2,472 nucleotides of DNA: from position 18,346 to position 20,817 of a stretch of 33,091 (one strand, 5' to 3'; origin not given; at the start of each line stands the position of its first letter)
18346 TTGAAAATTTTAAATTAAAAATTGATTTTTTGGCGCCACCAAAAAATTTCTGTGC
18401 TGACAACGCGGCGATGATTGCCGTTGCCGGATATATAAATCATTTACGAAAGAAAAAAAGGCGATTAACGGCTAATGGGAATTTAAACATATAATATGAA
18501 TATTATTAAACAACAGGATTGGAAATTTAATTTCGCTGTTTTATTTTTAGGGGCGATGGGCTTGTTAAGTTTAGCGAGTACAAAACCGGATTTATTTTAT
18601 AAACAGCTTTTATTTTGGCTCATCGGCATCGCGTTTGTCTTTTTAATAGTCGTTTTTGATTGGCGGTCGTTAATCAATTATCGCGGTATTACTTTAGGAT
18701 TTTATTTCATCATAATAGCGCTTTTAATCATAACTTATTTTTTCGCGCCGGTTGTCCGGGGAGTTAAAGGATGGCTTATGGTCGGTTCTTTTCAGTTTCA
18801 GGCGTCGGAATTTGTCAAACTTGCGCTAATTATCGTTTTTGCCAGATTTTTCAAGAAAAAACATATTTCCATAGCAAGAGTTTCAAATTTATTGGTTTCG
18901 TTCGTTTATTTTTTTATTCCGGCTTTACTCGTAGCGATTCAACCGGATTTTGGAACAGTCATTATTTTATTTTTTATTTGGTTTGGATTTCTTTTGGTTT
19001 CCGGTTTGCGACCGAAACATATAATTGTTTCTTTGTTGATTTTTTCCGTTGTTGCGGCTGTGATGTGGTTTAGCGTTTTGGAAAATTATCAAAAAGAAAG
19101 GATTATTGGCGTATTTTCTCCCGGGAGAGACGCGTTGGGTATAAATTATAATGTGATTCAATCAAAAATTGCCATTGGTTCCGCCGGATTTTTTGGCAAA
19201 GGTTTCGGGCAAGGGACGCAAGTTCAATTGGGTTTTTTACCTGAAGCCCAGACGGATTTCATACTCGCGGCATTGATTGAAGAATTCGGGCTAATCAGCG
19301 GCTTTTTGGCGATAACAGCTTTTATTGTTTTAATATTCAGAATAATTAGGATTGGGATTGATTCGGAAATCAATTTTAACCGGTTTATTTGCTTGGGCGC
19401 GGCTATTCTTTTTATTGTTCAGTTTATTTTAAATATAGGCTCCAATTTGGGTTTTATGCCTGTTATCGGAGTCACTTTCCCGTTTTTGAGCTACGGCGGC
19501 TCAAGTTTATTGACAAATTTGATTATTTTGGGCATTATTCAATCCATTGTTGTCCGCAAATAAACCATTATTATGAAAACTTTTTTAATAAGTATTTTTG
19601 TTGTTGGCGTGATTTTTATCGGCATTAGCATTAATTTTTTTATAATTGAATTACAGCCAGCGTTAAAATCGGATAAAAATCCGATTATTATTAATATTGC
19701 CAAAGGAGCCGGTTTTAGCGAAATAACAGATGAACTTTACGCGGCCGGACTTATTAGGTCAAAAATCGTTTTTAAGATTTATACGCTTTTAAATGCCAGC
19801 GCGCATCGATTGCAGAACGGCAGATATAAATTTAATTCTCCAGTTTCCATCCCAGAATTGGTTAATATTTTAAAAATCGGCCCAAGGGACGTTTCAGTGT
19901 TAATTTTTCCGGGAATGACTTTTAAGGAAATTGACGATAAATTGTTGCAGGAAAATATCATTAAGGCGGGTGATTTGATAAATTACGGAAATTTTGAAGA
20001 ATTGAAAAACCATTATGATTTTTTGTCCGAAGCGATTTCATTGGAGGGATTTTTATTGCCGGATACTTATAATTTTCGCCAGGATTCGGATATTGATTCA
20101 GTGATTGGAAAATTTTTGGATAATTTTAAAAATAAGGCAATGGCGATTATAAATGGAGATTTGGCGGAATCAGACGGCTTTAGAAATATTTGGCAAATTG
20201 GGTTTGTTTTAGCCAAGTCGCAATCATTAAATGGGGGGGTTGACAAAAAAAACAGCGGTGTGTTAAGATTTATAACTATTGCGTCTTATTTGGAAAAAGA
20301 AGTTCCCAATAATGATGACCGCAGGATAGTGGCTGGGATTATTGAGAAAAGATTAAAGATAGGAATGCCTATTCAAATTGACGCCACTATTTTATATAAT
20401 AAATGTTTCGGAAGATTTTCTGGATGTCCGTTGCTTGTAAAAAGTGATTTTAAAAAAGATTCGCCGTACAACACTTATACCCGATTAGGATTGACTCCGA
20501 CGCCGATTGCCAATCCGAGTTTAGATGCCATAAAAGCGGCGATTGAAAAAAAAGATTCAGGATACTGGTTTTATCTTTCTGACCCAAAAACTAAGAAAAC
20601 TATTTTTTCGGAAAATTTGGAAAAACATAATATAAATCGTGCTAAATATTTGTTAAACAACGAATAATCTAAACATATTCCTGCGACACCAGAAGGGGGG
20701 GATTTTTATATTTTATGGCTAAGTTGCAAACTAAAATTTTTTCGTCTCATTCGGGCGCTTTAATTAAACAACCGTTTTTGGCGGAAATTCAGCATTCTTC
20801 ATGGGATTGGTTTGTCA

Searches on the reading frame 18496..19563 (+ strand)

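Call 63: search_protein_families(library=pfam, proteins=[window:18496-19563:+], max_evalue=0.001)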
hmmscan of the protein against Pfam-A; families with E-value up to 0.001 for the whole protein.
window:18496-19563:+ (355 aa): 1 family
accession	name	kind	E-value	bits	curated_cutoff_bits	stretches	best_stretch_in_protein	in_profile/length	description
PF01098.24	FTSW_RODA_SPOVE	-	5.7e-81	272.7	26.4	1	32-352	36-351/356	Cell cycle protein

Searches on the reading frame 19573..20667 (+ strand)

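Call 63: search_protein_families(library=pfam, proteins=[window:19573-20667:+], max_evalue=0.001)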
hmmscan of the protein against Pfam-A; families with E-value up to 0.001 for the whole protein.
window:19573-20667:+ (364 aa): 1 family
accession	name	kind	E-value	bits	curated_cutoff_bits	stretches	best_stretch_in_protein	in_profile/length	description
PF02618.21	YceG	-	2.6e-62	211.2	32.4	1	40-357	1-274/275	YceG-like family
